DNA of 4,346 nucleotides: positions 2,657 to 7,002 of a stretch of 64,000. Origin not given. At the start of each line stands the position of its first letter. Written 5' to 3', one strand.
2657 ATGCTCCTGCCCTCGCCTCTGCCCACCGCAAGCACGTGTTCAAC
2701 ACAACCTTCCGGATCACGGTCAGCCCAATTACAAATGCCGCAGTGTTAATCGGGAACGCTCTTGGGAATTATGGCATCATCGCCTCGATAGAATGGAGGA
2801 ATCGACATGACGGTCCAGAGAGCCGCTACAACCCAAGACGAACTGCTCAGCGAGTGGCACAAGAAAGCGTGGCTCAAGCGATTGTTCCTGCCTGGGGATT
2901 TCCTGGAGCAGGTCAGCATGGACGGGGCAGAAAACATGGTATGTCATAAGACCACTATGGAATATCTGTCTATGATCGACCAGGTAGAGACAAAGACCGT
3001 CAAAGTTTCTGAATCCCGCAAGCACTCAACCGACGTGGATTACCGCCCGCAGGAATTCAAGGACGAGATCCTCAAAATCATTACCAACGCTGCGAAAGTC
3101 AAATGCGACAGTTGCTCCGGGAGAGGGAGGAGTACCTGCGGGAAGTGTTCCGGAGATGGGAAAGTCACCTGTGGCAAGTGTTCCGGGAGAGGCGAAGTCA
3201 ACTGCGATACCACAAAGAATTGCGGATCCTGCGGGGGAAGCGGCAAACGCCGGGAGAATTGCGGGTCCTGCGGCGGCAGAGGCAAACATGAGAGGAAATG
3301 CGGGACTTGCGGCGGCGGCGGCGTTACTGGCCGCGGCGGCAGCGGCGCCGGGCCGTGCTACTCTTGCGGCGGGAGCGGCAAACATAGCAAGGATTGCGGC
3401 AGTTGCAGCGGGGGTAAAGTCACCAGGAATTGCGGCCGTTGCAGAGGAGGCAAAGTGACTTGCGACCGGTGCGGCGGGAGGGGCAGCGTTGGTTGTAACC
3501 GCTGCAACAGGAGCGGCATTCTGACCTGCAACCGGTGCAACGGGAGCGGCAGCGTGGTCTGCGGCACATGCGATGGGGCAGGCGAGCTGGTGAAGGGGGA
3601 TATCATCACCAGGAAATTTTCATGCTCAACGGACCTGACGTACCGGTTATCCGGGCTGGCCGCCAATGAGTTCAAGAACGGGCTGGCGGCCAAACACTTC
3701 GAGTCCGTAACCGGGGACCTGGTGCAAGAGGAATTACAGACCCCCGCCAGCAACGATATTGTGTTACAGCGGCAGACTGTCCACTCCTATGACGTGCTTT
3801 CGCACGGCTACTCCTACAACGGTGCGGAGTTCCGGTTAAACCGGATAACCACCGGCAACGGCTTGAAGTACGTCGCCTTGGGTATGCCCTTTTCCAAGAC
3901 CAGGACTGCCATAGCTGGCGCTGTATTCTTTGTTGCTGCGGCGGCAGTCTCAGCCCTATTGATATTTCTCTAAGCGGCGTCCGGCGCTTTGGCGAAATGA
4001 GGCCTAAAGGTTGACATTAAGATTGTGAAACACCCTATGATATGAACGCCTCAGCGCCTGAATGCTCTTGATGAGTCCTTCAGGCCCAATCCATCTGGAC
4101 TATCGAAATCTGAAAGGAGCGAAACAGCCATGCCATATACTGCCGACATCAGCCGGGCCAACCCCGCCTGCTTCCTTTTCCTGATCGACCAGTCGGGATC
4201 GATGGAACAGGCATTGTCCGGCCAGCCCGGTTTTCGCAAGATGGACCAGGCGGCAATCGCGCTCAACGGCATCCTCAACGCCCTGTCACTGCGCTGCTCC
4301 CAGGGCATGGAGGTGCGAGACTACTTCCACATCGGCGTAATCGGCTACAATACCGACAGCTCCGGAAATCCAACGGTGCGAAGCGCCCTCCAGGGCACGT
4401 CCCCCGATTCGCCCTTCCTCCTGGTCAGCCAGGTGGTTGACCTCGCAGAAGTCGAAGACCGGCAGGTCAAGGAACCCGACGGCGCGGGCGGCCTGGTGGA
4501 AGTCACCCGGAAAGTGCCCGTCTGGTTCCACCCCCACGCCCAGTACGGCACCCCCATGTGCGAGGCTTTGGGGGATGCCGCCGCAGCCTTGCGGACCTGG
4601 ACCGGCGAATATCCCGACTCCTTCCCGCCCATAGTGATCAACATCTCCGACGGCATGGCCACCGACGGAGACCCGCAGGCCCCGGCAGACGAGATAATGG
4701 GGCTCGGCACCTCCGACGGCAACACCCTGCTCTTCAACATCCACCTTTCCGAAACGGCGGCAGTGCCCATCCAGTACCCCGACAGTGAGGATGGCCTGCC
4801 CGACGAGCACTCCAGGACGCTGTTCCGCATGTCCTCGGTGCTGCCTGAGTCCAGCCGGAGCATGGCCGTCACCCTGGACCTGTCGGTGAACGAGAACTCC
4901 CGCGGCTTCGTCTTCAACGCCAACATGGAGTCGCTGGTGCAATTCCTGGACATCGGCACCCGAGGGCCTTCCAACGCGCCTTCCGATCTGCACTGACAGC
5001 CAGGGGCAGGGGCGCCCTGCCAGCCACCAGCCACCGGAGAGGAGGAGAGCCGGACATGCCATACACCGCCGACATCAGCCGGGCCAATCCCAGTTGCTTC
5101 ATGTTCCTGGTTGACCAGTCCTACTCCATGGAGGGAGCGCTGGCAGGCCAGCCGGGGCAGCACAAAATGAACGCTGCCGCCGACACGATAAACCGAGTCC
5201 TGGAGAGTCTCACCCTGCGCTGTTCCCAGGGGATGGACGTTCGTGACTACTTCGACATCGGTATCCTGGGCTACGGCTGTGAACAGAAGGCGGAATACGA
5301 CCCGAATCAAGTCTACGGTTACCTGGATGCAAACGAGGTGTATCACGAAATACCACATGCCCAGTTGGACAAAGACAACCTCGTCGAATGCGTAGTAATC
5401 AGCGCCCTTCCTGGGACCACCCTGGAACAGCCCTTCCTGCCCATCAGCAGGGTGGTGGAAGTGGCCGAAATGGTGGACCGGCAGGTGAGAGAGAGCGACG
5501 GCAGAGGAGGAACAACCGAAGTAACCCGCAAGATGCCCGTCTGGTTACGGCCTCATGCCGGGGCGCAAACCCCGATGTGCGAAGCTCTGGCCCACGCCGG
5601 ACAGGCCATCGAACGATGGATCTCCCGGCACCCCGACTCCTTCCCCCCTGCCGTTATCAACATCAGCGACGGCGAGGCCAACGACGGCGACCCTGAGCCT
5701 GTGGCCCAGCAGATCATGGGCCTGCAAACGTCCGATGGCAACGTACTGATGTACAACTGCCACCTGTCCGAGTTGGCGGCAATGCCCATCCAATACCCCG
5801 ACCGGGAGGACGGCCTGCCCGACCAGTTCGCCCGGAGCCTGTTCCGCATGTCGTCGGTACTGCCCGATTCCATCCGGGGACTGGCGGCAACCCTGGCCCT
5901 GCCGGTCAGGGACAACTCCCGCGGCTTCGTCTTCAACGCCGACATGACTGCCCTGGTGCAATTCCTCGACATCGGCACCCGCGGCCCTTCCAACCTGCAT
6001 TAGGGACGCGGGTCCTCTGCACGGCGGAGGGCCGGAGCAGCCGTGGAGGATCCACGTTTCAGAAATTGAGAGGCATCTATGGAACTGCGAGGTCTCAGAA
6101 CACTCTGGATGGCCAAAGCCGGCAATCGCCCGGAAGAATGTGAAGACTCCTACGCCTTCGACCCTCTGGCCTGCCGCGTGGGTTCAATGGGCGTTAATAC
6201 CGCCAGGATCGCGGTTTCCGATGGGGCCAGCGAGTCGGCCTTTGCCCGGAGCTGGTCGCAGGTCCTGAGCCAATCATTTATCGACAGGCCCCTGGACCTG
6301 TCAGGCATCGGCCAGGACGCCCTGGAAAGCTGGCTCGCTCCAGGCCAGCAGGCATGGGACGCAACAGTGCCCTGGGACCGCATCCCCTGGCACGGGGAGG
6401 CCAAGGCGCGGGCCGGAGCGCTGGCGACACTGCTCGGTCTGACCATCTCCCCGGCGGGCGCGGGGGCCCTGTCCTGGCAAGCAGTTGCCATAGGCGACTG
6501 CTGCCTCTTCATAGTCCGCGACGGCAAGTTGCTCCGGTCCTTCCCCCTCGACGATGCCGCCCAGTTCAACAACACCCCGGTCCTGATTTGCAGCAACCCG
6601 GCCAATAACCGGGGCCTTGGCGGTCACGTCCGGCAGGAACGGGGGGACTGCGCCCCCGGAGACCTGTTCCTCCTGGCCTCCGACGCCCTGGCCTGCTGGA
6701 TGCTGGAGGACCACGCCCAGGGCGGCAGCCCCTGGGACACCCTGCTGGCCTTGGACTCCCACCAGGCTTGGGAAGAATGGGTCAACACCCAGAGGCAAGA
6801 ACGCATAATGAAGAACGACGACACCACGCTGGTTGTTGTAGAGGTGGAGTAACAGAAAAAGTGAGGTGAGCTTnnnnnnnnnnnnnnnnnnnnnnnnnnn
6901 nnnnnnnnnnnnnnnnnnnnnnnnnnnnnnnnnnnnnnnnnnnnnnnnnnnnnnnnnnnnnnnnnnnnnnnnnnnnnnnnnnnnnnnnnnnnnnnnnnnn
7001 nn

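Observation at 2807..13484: Nine-gene same-strand island: a TerY-P-type vWA/PP2C/kinase core expanded with four kinds of uncharacterised membrane or zinc-binding partners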

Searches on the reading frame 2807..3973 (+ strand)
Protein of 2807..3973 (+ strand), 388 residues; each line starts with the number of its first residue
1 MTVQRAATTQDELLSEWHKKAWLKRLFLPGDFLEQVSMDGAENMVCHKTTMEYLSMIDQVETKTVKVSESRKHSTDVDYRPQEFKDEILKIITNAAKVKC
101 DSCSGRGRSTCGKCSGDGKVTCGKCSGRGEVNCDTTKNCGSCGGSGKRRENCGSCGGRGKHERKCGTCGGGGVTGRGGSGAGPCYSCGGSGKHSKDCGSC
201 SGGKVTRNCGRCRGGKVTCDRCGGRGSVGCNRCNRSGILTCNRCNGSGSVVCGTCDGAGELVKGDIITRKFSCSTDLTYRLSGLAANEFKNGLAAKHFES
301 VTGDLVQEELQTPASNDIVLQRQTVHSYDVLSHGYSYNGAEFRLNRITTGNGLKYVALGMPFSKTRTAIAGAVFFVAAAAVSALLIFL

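Call 4: search_protein_families(library=pfam, proteins=[window:2807-3973:+], max_evalue=0.1)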
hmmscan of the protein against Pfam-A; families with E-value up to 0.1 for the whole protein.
window:2807-3973:+ (388 aa): 0 families

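Call 5: search_protein_families(library=padloc, proteins=[window:2807-3973:+], max_evalue=0.1)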
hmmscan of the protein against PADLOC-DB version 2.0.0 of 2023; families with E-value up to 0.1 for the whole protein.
window:2807-3973:+ (388 aa): 0 families

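Call 6: search_protein_families(library=ncbifam, proteins=[window:2807-3973:+], max_evalue=0.1)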
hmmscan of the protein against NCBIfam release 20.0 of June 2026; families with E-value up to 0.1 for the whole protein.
window:2807-3973:+ (388 aa): 0 families

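Call 29: find_homologous_proteins(query=window:2807-3973:+, max_evalue=0.001)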
Query window:2807-3973:+ (388 aa): 54 proteins with E <= 0.001 among 8000 candidates.
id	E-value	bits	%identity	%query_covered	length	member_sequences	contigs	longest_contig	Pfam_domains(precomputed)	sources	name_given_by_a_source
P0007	2.2e-232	789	88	100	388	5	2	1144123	-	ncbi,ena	-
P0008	4.8e-149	515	64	96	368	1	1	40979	-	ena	-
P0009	4.8e-125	436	59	96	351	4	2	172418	PF00684.26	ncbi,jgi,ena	-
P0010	2.0e-124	434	53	99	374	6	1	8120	-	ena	-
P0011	4.6e-124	433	57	96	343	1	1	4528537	-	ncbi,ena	-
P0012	2.4e-122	427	57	97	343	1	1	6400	-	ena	-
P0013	5.0e-122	426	57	97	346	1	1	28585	-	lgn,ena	-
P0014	6.5e-115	402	53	96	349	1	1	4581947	PF00684.26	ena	-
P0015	3.6e-114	400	53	99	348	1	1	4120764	PF00684.26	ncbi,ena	-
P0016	3.8e-114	400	53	100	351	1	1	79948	PF00684.26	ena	-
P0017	1.2e-113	398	52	94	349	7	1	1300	PF00684.26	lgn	-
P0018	2.4e-112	394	53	95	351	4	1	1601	PF00684.26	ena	-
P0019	6.2e-111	389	52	100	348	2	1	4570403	PF00684.26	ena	-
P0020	3.7e-109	384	51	100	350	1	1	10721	PF00684.26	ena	-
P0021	5.9e-109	383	51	100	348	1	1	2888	PF00684.26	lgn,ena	-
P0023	4.1e-106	373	49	97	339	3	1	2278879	-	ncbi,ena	-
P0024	1.0e-105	372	47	97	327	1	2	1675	PF00684.26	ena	-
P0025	3.2e-105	371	49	96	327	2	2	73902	PF00684.26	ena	-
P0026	4.0e-104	367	46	96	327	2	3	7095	PF00684.26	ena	-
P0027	6.1e-102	360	48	96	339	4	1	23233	PF00684.26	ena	-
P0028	3.4e-98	347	44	95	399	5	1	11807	PF00684.26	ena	-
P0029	1.0e-96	343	48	100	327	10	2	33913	PF00684.26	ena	-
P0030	9.3e-96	339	46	100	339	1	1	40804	PF00684.26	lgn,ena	-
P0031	7.9e-93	330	43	100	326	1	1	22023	PF00684.26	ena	-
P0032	1.9e-91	325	44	96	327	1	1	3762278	PF00684.26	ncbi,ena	-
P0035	4.2e-85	304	48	92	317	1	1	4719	PF00684.26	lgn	-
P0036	7.2e-78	280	41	77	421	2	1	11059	PF00684.26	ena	-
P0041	1.1e-48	184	45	58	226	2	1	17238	PF00684.26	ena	-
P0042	5.2e-22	97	29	78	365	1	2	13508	PF00684.26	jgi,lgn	-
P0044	2.2e-14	71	35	47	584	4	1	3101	PF00684.26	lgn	-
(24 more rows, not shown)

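Call 30: find_encoding_contigs(protein=P0007, flank=10000, max_places=2)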
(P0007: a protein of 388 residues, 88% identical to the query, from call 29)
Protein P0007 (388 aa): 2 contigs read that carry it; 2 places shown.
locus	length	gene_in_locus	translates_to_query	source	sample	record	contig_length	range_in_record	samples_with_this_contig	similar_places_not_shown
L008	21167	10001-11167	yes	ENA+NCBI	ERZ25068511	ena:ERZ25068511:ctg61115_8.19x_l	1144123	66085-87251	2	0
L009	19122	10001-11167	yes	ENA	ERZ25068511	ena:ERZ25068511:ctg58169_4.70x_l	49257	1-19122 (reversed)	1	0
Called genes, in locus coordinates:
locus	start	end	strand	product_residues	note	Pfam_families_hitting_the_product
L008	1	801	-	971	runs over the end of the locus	PF18805:LRR_10 (faint), PF00560:LRR_1 (faint), PF23598:LRR_14 (weak), PF12799:LRR_4 (weak), PF13855:LRR_8 (weak)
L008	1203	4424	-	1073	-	PF02368:Big_2 (faint), PF26918:Ig_Eae, PF00082:Peptidase_S8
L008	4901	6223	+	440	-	-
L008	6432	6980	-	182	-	-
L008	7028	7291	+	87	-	-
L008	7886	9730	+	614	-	-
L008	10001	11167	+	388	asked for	-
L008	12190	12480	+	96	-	-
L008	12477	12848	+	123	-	-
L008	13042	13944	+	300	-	PF13365:Trypsin_2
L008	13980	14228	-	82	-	PF00486:Trans_reg_C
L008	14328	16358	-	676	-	PF01590:GAF, PF13185:GAF_2, PF00989:PAS (weak), PF00512:HisKA, PF02518:HATPase_c, PF00072:Response_reg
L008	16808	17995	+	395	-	PF00041:fn3 (weak)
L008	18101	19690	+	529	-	PF12733:Cadherin-like, PF00041:fn3, PF12733:Cadherin-like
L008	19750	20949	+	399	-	PF12733:Cadherin-like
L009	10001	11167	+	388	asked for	-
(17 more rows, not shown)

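Call 31: find_encoding_contigs(protein=P0011, flank=10000, max_places=2)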
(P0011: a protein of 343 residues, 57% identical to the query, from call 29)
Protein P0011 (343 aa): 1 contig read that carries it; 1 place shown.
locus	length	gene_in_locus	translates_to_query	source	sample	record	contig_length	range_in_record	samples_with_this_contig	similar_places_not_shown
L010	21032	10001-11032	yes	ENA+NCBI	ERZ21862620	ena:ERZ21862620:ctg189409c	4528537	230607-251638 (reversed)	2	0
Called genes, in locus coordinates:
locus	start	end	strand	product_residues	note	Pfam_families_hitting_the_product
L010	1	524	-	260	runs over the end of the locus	PF00970:FAD_binding_6, PF00175:NAD_binding_1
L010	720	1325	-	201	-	PF00174:Oxidored_molyb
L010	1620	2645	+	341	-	PF04909:Amidohydro_2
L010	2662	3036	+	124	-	PF05942:PaREP1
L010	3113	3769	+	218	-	PF08241:Methyltransf_11, PF13649:Methyltransf_25 (weak), PF13847:Methyltransf_31 (weak)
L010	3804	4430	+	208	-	PF01936:NYN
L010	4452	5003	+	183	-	PF05685:Uma2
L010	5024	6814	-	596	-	PF00795:CN_hydrolase, PF02540:NAD_synthase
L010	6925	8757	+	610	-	PF01385:OrfB_IS605, PF07282:Cas12f1-like_TNB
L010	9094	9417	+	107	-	-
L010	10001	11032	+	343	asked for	-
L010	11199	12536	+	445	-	PF07690:MFS_1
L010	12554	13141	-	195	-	PF11536:DUF3226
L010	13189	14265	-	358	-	PF02463:SMC_N (weak), PF13175:AAA_15, PF13476:AAA_23, PF13555:AAA_29 (weak), PF13175:AAA_15, PF13304:AAA_21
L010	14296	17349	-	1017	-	PF00005:ABC_tran (faint), PF02463:SMC_N (faint), PF13191:AAA_16 (faint), PF13304:AAA_21 (faint), PF13555:AAA_29 (faint), PF17760:UvrA_inter, PF17755:UvrA_DNA-bind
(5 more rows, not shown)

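Call 32: find_encoding_contigs(protein=P0023, flank=10000, max_places=2)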
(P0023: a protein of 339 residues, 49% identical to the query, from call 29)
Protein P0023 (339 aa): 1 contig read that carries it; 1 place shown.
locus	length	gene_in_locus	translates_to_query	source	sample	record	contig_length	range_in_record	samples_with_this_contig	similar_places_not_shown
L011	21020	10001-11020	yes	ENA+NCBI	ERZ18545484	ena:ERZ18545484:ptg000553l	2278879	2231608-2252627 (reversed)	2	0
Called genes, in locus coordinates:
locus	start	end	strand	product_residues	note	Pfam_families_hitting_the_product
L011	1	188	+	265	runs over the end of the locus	PF00561:Abhydrolase_1, PF12146:Hydrolase_4, PF12697:Abhydrolase_6, PF00561:Abhydrolase_1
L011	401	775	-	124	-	PF02021:UPF0102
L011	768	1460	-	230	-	PF01351:RNase_HII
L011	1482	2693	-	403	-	PF03054:tRNA_Me_trans, PF20259:tRNA_Me_trans_M, PF20258:tRNA_Me_trans_C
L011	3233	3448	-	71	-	-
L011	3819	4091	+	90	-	PF14110:DUF4282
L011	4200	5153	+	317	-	PF00296:Bac_luciferase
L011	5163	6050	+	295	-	PF13714:PEP_mutase, PF00463:ICL (weak)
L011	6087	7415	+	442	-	-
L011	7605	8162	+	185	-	-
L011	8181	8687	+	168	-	PF12802:MarR_2 (faint)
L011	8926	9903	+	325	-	PF00684:DnaJ_CXXCXGXG (weak)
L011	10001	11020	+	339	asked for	-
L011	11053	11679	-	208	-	PF05685:Uma2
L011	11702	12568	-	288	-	PF13714:PEP_mutase, PF00463:ICL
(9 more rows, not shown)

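Call 61: search_solved_structures(query=window:2807-3973:+, max_evalue=1, show_alignments=1)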
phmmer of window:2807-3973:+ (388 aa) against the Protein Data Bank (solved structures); distinct sequences matched with E-value up to 1: 3.
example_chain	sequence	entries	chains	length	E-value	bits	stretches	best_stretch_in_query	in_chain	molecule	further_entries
6gre_A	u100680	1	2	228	0.43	12.8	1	165-233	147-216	Cysteine-rich repeat secretory protein 2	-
1exk_A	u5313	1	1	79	0.87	11.8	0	99-163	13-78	DNAJ PROTEIN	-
6ekb_A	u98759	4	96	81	0.87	11.8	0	110-174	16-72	DnaJ/Hsp40 cysteine-rich domain superfamily protein | Protein BUNDLE SHEATH DEFECTIVE 2, chloroplastic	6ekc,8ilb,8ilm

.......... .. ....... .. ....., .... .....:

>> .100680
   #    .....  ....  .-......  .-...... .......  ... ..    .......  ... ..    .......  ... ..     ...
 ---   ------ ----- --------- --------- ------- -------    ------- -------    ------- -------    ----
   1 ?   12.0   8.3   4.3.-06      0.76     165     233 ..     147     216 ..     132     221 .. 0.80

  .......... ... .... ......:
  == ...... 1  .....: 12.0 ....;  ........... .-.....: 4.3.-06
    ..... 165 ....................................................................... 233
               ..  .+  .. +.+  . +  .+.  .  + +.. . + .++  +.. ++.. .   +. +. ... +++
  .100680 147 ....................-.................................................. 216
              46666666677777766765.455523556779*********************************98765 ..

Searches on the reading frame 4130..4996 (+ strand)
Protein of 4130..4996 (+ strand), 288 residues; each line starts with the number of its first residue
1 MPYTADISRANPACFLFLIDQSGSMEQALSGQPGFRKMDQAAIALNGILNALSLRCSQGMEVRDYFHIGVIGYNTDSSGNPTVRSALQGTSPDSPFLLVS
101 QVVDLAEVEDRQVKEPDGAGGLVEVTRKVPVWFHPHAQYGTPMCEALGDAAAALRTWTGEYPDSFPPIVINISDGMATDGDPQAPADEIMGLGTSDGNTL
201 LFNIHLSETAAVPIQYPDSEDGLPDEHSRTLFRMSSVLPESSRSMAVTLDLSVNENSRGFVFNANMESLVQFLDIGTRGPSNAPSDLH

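Call 4: search_protein_families(library=pfam, proteins=[window:4130-4996:+], max_evalue=0.1)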
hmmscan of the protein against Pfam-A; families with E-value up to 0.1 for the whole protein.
window:4130-4996:+ (288 aa): 2 families
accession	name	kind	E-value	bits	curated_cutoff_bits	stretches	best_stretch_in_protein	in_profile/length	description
PF00092.34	VWA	-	0.0032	18.1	23.8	0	17-76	4-48/174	von Willebrand factor type A domain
PF13519.12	VWA_2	-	0.037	15.1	27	0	16-74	2-46/107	von Willebrand factor type A domain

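Call 5: search_protein_families(library=padloc, proteins=[window:4130-4996:+], max_evalue=0.1)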
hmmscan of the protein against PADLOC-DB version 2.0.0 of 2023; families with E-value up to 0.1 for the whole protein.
window:4130-4996:+ (288 aa): 1 family
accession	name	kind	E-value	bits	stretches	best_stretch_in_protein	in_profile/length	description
PDLC02224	TerY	-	6.9e-84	279.6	1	1-279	1-273/277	-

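Call 6: search_protein_families(library=ncbifam, proteins=[window:4130-4996:+], max_evalue=0.1)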
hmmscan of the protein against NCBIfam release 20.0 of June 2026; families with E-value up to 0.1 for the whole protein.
window:4130-4996:+ (288 aa): 0 families

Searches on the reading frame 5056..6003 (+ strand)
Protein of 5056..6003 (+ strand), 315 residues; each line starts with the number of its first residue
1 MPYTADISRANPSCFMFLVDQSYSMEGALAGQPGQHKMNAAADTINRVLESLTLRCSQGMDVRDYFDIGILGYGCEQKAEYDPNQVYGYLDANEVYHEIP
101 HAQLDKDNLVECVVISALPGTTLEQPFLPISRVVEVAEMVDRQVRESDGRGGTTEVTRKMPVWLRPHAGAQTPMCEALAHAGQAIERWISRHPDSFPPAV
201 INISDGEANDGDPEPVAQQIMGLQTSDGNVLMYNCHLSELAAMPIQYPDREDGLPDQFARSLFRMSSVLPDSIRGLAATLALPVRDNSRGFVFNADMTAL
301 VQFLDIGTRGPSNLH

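Call 4: search_protein_families(library=pfam, proteins=[window:5056-6003:+], max_evalue=0.1)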
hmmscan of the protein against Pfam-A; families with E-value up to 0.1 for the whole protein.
window:5056-6003:+ (315 aa): 2 families
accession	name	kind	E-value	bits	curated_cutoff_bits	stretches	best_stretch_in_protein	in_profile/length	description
PF00092.34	VWA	-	1.5e-05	25.7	23.8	1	16-99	3-68/174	von Willebrand factor type A domain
PF13519.12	VWA_2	-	0.0041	18.2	27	1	15-58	1-36/107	von Willebrand factor type A domain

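Call 5: search_protein_families(library=padloc, proteins=[window:5056-6003:+], max_evalue=0.1)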
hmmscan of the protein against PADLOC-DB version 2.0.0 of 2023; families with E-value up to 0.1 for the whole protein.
window:5056-6003:+ (315 aa): 1 family
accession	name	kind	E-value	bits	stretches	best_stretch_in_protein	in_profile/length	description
PDLC02224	TerY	-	2.9e-81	271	2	118-310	80-273/277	-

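Call 6: search_protein_families(library=ncbifam, proteins=[window:5056-6003:+], max_evalue=0.1)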
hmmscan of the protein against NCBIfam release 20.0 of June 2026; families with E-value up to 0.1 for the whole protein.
window:5056-6003:+ (315 aa): 1 family
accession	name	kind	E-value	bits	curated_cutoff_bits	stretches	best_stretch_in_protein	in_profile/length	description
TIGR02442.1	Cob-chelat-sub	hypoth_equivalog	0.0088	14.5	779.45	1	168-218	544-595/641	putative cobaltochelatase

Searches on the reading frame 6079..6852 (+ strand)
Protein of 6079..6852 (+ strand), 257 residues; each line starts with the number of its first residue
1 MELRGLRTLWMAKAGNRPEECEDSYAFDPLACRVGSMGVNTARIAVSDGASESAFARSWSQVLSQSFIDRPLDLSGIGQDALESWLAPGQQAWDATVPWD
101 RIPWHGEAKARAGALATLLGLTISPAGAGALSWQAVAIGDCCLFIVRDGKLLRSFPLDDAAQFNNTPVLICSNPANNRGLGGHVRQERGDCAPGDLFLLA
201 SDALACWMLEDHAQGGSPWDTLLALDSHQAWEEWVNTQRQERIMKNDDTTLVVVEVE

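Call 4: search_protein_families(library=pfam, proteins=[window:6079-6852:+], max_evalue=0.1)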
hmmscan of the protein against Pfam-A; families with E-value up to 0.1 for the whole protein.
window:6079-6852:+ (257 aa): 1 family
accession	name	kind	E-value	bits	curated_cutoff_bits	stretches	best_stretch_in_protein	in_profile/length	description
PF13672.11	PP2C_2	-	3.3e-05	24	24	1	41-211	24-180/209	Protein phosphatase 2C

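Call 5: search_protein_families(library=padloc, proteins=[window:6079-6852:+], max_evalue=0.1)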
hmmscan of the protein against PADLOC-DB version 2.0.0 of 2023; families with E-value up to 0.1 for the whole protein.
window:6079-6852:+ (257 aa): 1 family
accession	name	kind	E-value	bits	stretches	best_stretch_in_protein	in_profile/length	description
PDLC02222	PP2C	-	4.9e-35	119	1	12-256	10-239/242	-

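Call 6: search_protein_families(library=ncbifam, proteins=[window:6079-6852:+], max_evalue=0.1)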
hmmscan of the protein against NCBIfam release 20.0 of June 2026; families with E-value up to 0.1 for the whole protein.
window:6079-6852:+ (257 aa): 0 families

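Call 96: search_solved_structures(query=window:6079-6849:+, max_evalue=0.1, show_alignments=1)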
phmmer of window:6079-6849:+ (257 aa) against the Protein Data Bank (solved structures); distinct sequences matched with E-value up to 0.1: 0.
